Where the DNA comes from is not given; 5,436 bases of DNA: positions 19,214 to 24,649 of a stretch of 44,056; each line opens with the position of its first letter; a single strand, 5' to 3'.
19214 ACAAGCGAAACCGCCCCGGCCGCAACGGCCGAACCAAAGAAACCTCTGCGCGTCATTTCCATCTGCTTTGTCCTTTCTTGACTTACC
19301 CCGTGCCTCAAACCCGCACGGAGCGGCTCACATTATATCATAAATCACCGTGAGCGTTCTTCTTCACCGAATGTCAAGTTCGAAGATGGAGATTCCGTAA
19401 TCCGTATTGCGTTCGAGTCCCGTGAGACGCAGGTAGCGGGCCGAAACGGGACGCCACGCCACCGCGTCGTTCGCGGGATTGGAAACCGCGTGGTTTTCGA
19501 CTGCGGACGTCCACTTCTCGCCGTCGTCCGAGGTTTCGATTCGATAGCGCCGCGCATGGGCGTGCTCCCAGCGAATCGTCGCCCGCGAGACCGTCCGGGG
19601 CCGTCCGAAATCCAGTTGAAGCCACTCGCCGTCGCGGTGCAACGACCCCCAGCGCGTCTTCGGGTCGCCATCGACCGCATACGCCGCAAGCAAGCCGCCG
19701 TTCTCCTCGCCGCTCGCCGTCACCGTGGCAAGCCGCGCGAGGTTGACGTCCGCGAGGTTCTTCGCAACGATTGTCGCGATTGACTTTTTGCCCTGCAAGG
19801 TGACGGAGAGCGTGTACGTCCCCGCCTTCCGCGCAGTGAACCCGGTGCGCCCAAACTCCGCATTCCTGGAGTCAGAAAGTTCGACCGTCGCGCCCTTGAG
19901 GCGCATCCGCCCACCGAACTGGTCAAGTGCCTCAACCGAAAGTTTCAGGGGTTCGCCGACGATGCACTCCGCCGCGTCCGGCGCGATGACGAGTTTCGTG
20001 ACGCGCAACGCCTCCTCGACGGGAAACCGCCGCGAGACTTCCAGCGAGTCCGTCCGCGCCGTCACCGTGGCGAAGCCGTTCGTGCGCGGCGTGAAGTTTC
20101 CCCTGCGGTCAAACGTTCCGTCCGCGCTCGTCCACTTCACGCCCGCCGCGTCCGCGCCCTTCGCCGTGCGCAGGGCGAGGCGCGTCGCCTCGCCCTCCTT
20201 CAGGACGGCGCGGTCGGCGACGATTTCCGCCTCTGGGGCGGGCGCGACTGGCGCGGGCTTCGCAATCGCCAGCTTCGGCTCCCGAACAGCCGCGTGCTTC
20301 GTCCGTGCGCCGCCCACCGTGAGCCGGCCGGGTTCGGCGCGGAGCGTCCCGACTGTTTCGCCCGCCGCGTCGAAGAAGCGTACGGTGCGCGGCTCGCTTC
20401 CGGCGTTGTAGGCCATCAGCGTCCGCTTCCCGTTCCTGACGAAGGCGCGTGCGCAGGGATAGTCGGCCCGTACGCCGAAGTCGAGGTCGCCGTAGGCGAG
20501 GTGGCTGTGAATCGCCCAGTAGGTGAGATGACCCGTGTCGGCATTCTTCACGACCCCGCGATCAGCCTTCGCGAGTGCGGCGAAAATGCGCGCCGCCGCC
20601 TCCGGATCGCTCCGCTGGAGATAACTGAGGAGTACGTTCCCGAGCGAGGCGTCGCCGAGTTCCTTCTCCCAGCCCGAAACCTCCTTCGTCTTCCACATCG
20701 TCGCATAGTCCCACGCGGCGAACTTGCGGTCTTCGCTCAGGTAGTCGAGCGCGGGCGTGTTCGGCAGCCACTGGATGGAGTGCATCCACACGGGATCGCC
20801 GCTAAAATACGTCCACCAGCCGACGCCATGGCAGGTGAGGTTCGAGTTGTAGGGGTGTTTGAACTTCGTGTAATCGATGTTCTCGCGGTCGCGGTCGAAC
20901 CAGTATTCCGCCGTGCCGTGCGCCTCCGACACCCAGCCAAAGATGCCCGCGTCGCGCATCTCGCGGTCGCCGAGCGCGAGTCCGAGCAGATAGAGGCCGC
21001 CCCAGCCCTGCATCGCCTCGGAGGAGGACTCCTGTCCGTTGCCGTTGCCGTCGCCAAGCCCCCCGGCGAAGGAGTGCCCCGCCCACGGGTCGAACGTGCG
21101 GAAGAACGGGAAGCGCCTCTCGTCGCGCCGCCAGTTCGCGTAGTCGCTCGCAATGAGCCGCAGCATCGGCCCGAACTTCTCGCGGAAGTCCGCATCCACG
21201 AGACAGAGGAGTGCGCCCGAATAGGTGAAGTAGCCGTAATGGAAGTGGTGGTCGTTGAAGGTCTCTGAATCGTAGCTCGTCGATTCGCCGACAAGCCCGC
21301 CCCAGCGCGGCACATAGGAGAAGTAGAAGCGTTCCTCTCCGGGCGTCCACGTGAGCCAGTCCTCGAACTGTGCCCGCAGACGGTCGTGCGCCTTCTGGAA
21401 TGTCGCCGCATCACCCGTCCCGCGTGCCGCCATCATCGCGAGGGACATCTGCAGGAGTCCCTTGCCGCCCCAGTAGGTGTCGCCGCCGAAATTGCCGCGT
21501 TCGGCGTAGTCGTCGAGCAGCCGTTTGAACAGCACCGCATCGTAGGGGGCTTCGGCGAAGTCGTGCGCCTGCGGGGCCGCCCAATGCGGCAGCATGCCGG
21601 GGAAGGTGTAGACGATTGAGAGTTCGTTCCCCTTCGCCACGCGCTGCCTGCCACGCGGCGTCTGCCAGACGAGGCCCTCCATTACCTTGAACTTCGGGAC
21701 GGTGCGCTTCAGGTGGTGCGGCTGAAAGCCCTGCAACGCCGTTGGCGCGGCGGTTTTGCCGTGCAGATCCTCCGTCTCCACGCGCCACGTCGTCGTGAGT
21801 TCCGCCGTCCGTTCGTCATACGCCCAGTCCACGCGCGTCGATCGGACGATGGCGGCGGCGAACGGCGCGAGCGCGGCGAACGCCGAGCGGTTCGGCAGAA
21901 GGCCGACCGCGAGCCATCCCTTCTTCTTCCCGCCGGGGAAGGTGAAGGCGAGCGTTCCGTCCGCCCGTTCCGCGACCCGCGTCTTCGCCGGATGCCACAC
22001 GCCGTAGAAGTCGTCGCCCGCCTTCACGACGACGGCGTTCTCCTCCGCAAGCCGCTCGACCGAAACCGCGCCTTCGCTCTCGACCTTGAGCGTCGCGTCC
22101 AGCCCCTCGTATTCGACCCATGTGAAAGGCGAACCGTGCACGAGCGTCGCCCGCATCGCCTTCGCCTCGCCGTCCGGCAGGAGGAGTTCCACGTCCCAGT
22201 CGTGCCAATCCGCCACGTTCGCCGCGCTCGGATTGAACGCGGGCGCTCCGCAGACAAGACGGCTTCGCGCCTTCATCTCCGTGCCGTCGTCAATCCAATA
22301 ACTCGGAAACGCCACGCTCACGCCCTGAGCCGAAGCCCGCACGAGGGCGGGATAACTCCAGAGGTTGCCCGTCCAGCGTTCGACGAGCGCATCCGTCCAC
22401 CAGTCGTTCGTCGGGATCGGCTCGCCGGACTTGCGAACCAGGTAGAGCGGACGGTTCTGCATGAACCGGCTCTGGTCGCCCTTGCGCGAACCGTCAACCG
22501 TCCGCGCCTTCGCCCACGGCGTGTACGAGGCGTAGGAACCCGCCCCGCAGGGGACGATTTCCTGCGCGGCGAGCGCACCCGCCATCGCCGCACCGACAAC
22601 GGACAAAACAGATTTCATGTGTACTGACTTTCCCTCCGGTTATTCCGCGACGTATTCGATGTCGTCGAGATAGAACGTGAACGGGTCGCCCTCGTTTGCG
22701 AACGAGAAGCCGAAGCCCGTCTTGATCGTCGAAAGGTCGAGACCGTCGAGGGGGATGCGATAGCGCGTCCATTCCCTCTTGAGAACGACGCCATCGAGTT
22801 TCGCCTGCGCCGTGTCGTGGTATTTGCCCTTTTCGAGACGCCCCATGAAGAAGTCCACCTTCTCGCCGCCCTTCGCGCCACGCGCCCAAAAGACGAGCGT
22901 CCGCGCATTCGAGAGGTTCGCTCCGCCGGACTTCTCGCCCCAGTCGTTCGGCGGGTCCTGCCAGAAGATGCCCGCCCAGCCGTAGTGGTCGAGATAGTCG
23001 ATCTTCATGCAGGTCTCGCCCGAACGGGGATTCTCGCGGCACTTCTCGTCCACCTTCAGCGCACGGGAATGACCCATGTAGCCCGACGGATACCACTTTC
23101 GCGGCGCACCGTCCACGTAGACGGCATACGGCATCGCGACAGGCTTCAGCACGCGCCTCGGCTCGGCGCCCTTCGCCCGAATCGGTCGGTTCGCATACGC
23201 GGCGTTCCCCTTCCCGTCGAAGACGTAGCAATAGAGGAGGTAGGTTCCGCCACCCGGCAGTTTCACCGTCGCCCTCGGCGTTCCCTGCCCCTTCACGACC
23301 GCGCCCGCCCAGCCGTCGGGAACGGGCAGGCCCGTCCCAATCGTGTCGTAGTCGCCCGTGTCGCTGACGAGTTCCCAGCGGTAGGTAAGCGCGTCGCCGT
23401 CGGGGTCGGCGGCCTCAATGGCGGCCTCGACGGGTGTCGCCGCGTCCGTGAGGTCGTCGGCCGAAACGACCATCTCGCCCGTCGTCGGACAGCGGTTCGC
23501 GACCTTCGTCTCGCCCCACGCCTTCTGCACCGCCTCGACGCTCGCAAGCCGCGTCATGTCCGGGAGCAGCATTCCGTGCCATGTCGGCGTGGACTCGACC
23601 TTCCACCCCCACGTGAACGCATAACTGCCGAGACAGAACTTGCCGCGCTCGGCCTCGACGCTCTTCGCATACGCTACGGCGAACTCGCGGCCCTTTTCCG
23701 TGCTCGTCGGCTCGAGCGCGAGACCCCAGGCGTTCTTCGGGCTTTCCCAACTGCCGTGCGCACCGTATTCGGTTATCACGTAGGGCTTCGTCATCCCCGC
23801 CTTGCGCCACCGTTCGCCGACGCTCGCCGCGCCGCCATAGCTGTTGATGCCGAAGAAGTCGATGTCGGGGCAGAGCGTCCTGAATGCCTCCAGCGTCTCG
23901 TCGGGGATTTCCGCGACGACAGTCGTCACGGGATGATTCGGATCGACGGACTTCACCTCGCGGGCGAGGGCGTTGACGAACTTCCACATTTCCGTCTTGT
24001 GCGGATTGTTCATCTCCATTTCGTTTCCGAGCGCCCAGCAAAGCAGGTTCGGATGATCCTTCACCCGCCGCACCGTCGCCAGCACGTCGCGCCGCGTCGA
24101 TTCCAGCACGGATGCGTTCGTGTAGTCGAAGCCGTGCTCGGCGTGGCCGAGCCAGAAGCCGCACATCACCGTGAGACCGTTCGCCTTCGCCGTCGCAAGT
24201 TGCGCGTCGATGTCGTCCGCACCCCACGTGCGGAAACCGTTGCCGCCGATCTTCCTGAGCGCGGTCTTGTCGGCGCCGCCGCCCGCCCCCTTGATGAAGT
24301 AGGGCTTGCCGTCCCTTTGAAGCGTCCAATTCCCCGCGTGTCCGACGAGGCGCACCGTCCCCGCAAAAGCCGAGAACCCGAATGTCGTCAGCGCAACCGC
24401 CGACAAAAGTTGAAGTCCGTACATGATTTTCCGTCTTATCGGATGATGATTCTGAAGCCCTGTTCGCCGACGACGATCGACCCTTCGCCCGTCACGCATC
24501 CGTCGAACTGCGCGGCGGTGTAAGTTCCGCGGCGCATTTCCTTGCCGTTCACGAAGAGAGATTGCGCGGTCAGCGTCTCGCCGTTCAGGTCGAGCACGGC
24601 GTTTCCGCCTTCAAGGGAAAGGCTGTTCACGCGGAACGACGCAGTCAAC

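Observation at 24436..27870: One 1144-aa ORF joins an ECF sigma factor, a membrane anchor and a large beta-helix repeat domain, with an internal SD-ATG-signal peptide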

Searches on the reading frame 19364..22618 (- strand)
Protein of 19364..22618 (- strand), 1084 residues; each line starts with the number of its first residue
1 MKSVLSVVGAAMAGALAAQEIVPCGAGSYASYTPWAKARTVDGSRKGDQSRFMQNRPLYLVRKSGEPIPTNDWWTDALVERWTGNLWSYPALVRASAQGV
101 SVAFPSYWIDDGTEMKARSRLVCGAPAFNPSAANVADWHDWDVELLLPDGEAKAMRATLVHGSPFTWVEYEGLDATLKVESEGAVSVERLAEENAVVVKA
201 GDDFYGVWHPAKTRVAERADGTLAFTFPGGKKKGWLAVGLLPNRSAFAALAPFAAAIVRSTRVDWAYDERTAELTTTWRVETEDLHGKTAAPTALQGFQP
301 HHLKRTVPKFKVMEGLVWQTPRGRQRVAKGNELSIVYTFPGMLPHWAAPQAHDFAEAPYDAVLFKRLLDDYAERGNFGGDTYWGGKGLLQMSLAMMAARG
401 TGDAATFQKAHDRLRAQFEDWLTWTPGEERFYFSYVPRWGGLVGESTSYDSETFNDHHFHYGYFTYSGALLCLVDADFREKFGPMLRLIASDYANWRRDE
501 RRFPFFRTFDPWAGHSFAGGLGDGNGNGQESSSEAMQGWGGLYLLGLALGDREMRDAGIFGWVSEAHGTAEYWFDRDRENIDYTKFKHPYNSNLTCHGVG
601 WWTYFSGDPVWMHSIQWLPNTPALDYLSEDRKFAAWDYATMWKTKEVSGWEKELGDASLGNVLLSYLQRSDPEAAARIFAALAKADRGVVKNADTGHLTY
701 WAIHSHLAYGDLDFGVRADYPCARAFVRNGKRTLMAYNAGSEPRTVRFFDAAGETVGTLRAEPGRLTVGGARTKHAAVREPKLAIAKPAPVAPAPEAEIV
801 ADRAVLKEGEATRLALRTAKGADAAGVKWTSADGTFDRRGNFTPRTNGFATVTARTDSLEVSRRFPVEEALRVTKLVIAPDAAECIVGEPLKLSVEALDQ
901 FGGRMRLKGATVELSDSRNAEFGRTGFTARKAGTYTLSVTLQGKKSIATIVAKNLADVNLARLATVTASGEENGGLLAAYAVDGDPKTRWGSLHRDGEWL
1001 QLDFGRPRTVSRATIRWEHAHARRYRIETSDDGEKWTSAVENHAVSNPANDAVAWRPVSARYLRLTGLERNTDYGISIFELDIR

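Call 5: search_protein_families(library=pfam, proteins=[window:19364-22618:-], max_evalue=0.1)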
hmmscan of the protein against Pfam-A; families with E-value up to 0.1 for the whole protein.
window:19364-22618:- (1084 aa): 4 families
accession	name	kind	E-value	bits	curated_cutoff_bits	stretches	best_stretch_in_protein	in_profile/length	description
PF17652.7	Glyco_hydro81C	-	4.5e-41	141.7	25.6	1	380-680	30-330/349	Glycosyl hydrolase family 81 C-terminal domain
PF00754.31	F5_F8_type_C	-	3.3e-22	79.4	28.2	1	966-1078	2-123/127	F5/8 type C domain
PF22633.2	F5_F8_type_C_2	-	1.1e-18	68.1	27.8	1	980-1065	1-91/91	NedA-like, galactose-binding domain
PF03639.19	Glyco_hydro_81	-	6.7e-06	25.9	25.6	1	61-178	8-144/323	Glycosyl hydrolase family 81 N-terminal domain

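Call 6: search_protein_families(library=ncbifam, proteins=[window:19364-22618:-], max_evalue=0.1)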
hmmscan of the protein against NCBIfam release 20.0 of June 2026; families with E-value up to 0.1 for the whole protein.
window:19364-22618:- (1084 aa): 0 families

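Call 90: search_solved_structures(query=window:19364-22618:-, max_evalue=0.00001)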
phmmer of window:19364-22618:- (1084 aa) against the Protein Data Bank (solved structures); distinct sequences matched with E-value up to 0.00001: 21.
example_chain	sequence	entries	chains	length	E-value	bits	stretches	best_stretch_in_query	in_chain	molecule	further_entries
6fop_A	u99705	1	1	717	7e-79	269.1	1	65-758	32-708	Glycoside hydrolase family 81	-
5t49_A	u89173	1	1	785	1.4e-59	205.2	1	13-752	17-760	BH0236 protein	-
5t4a_A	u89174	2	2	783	8.4e-59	202.6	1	21-752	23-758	Glycoside Hydrolase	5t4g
5v1w_A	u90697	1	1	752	1.2e-58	202.1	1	22-752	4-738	Glycoside Hydrolase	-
5t4c_A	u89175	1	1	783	2e-58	201.3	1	21-752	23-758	Glycoside Hydrolase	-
5upi_A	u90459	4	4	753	2.7e-58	200.9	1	22-752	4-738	BH0236 protein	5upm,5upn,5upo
4zy9_A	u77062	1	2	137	2.2e-16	62.2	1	959-1083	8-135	Glucanase/chitosanase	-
2rv9_A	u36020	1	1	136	3e-16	61.7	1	959-1083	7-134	Glucanase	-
4zxe_A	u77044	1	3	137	3.2e-16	61.6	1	959-1083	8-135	Glucanase/Chitosanase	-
4k35_A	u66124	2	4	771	2.9e-15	58.4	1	317-633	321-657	glycoside hydrolase family 81 endo-beta-1,3-glucanase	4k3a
5xbz_A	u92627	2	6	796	3.1e-15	58.3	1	317-633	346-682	Endo-beta-1,3-glucanase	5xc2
2rva_A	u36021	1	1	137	4e-13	51.3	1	963-1083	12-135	Glucanase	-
4zz5_A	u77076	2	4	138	4.3e-13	51.2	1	963-1083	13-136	Glucanase/chitosanase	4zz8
5zu6_A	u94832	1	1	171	9.7e-09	36.8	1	957-1072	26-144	CBM32 domain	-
5zu5_A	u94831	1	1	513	9.8e-08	33.5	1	957-1072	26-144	alginate lyase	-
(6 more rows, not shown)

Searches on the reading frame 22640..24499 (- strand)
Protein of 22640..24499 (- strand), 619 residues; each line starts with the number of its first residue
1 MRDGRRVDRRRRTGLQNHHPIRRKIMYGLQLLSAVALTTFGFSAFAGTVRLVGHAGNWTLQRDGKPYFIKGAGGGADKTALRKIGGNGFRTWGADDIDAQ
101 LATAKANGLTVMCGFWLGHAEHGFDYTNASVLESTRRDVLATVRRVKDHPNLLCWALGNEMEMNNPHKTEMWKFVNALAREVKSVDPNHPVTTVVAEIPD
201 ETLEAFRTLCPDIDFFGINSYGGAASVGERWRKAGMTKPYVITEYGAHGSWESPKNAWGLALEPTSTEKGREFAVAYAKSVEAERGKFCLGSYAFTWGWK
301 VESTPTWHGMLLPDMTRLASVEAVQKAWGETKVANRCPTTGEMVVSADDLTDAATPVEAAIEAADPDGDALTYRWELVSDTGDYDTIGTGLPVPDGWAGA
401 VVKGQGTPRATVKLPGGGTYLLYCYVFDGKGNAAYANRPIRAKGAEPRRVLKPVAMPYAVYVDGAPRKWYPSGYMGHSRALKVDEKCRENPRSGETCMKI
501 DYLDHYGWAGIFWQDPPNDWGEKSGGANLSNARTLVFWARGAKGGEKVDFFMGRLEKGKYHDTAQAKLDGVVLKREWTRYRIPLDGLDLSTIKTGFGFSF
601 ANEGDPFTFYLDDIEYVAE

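Call 5: search_protein_families(library=pfam, proteins=[window:22640-24499:-], max_evalue=0.1)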
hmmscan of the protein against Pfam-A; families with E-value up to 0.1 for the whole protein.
window:22640-24499:- (619 aa): 3 families
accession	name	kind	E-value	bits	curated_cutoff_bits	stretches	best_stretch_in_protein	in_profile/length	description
PF02836.23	Glyco_hydro_2_C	-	1.7e-08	34.4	21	1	131-248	106-213/302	Glycosyl hydrolases family 2, TIM barrel domain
PF03198.20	Glyco_hydro_72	-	0.015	15.1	25.9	1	137-222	122-216/314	Glucanosyltransferase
PF21027.3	Sde0182_C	-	0.094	13.8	27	0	360-383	6-29/83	Cellulose-binding protein Sde0182, C-terminal domain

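Call 6: search_protein_families(library=ncbifam, proteins=[window:22640-24499:-], max_evalue=0.1)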
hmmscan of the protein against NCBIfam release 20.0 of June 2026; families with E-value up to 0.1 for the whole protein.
window:22640-24499:- (619 aa): 5 families
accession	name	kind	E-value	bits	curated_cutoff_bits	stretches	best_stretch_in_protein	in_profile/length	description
NF041463.1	GalB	equivalog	3.9e-05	21.7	900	1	134-199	452-516/869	beta-galactosidase GalB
NF041462.1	GalA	equivalog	4.2e-05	21.9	900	1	81-245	336-478/763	beta-galactosidase GalA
NF007538.0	PRK10150.1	equivalog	6.4e-05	21.4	544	1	134-197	390-454/607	beta-glucuronidase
NF050095.1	BetGlucuronLacZ4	equivalog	0.0047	15.1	950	1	118-250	366-495/666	beta-glucuronidase LacZ4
NF007074.0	PRK09525.1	subfamily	0.077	10.7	1221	0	136-191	438-485/1027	beta-galactosidase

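Call 89: search_solved_structures(query=window:22640-24424:-, max_evalue=0.001)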
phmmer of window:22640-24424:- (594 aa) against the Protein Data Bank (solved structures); distinct sequences matched with E-value up to 0.001: 5.
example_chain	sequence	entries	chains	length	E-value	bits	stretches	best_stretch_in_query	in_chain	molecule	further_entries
9oro_A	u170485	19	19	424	1.5e-79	271.1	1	23-417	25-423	Glycoside hydrolase family 158 | GH158(Pro)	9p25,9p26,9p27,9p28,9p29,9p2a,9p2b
6pal_A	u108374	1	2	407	6.2e-54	186.5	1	30-416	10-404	Uncharacterized protein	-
6eca_A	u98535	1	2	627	5.4e-06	28.2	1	116-223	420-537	Beta-glucuronidase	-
6b6l_A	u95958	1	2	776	0.00015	23.4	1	97-180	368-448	Glycosyl hydrolase family 2, sugar binding domain protein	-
7rsk_A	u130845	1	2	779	0.00015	23.4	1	97-180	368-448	Glycosyl hydrolase family 2, sugar binding domain protein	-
